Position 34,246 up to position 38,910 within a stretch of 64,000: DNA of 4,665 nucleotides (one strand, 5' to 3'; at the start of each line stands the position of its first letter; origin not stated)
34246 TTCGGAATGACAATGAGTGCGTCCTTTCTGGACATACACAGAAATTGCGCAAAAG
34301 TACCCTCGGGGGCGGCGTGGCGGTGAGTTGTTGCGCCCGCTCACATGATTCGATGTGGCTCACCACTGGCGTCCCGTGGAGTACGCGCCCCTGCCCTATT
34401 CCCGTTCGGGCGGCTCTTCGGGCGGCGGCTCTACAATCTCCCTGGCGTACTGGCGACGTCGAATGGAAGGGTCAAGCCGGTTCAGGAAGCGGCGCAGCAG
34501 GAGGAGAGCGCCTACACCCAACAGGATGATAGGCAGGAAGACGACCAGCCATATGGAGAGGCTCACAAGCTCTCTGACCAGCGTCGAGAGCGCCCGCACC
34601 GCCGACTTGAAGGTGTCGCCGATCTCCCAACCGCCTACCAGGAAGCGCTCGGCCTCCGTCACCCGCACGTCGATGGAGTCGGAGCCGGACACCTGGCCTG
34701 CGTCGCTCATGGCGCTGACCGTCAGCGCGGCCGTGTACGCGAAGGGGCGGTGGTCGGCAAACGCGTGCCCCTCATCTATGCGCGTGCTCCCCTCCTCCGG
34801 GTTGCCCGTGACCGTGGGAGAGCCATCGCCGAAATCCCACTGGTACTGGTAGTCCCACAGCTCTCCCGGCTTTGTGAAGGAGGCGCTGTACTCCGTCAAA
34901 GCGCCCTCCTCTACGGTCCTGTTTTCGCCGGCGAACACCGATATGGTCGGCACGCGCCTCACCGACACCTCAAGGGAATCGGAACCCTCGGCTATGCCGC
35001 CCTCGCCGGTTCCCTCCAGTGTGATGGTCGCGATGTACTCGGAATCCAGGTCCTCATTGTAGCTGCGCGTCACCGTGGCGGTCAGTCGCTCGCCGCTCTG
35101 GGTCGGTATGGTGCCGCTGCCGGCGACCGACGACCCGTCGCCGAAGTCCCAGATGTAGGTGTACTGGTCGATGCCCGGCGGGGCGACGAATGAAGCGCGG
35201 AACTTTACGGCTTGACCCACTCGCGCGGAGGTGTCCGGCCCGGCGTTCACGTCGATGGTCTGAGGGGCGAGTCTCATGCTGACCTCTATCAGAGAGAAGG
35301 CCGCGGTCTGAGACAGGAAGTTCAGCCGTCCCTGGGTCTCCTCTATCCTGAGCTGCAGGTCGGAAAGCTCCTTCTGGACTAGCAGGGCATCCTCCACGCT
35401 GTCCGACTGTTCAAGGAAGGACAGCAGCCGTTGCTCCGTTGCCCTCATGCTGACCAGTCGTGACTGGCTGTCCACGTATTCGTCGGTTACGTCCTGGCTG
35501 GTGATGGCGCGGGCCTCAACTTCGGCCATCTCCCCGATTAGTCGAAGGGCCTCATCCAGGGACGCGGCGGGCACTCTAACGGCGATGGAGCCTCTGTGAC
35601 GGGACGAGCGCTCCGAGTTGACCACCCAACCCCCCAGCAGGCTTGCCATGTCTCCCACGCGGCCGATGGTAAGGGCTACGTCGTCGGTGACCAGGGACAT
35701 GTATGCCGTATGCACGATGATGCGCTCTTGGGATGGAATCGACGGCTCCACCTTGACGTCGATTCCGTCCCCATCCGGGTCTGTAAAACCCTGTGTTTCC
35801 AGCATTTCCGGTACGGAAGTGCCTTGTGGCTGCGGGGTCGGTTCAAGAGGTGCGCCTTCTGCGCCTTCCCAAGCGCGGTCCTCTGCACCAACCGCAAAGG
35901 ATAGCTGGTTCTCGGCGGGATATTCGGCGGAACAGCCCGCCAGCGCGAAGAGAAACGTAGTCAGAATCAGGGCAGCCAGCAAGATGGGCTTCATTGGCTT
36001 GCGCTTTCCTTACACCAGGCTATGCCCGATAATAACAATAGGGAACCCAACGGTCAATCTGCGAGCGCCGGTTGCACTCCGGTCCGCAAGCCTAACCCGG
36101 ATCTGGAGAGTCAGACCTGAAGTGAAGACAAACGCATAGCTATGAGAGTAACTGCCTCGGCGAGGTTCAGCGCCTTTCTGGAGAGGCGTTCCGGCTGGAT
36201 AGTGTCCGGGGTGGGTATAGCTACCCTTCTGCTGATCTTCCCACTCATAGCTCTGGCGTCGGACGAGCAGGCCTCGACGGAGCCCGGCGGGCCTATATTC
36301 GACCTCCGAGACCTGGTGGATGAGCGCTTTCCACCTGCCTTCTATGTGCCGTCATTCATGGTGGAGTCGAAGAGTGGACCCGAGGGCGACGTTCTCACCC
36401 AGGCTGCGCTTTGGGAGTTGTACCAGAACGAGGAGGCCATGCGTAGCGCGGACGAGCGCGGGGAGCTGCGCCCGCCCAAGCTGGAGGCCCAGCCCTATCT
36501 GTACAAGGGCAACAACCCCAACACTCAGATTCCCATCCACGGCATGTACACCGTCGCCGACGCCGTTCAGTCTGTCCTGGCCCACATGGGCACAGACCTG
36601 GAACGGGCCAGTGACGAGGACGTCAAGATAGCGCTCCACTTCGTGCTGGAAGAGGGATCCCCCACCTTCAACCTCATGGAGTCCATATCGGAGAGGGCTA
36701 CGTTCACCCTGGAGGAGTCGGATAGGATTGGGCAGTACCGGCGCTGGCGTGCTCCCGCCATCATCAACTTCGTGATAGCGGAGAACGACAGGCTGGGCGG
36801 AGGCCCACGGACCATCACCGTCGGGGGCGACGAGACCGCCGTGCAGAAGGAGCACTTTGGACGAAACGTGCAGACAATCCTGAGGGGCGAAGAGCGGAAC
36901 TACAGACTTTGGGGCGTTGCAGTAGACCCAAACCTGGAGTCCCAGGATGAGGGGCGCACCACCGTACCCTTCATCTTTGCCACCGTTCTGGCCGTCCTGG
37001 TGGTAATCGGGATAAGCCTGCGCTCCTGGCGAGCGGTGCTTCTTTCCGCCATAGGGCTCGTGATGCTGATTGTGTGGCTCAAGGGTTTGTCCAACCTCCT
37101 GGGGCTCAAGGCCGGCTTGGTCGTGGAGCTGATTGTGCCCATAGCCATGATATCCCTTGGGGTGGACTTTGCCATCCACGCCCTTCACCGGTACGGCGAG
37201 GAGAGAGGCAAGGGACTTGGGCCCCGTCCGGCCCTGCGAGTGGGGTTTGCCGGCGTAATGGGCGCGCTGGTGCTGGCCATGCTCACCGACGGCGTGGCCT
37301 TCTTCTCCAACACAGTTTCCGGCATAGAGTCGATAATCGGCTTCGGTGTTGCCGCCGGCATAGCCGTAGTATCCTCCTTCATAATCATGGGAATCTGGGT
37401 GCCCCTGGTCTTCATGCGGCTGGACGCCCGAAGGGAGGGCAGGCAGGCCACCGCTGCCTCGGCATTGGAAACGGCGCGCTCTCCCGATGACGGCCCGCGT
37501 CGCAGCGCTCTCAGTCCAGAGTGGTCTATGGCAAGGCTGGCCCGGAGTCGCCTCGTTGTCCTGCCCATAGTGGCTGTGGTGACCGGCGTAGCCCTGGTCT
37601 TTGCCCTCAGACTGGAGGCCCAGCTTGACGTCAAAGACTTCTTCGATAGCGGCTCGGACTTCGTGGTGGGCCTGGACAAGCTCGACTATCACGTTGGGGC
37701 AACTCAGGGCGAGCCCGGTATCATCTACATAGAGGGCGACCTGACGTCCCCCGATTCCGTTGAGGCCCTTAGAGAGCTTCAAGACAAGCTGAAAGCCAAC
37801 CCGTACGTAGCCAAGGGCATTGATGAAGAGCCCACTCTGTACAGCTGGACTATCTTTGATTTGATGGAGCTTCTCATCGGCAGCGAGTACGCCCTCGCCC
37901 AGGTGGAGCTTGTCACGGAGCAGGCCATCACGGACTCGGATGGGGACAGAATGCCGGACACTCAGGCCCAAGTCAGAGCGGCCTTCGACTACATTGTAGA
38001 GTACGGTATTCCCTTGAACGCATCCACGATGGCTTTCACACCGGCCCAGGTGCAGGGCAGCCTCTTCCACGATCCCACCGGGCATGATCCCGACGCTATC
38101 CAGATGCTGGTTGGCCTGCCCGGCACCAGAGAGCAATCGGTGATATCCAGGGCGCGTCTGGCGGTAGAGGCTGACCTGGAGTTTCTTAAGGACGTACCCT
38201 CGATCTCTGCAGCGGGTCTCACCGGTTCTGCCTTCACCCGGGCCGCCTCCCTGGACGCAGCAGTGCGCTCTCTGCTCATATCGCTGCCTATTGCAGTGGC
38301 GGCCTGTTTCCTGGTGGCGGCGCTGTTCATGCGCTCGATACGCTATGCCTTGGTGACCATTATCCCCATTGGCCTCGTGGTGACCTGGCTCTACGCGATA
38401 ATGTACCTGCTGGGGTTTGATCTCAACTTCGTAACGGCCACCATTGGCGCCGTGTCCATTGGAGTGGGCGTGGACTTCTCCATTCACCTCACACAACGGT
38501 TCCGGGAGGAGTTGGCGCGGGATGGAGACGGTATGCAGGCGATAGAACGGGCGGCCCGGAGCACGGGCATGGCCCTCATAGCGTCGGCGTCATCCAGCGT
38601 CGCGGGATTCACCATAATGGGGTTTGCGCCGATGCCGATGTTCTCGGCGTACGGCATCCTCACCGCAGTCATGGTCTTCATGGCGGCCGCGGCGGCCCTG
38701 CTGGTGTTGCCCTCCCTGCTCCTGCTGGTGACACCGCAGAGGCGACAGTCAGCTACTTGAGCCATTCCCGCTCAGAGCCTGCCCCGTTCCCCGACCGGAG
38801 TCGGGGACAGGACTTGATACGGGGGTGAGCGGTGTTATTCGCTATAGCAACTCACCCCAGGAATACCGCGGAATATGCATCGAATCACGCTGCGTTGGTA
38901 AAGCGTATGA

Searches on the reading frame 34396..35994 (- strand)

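Call 32: search_protein_families(library=pfam, proteins=[window:34396-35994:-], max_evalue=0.0001)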
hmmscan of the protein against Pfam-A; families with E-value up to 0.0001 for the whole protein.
window:34396-35994:- (532 aa): 3 families
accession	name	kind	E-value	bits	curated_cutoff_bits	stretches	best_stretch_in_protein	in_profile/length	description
PF14257.11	DUF4349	-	1.3e-38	133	27.7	1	92-260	2-173/213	Domain of unknown function (DUF4349)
PF18911.6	PKD_4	-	1.3e-16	60.9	27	2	249-293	6-50/85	PKD domain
PF00801.26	PKD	-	7.9e-09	35.8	23.5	0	249-296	4-48/80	PKD domain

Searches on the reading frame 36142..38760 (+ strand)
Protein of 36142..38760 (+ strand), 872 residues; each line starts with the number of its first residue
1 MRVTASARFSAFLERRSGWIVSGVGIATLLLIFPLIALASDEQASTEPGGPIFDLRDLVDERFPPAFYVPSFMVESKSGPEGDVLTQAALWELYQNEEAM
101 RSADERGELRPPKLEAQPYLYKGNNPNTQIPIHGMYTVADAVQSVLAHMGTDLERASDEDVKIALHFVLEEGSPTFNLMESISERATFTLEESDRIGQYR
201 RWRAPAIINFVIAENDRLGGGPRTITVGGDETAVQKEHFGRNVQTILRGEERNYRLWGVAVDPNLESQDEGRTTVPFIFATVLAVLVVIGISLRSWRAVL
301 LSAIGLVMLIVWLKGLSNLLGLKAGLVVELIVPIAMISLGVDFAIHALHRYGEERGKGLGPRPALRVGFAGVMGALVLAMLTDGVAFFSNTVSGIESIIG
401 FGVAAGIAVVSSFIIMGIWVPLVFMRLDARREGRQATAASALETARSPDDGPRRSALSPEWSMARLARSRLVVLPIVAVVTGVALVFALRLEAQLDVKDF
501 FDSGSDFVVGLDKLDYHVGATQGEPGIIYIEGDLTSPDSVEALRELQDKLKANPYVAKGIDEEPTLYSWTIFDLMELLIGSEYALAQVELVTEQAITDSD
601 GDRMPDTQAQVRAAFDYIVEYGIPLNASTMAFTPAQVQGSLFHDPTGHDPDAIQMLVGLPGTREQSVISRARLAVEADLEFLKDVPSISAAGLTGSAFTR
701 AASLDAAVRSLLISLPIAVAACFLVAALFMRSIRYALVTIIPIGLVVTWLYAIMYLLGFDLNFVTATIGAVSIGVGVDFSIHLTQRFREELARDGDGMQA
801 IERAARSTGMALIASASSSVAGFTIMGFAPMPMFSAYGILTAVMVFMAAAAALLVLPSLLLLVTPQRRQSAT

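Call 32: search_protein_families(library=pfam, proteins=[window:36142-38760:+], max_evalue=0.0001)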
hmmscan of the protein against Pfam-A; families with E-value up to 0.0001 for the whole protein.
window:36142-38760:+ (872 aa): 3 families
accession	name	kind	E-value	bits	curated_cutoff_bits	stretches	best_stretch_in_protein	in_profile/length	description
PF03176.21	MMPL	-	1e-27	97.5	20.5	2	647-865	82-304/333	MMPL family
PF00873.25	ACR_tran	-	6.3e-09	34.5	28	1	674-863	298-479/1021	AcrB/AcrD/AcrF family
PF12349.14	Sterol-sensing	-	1e-07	32.4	22.3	0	307-436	17-143/153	Sterol-sensing domain of SREBP cleavage-activation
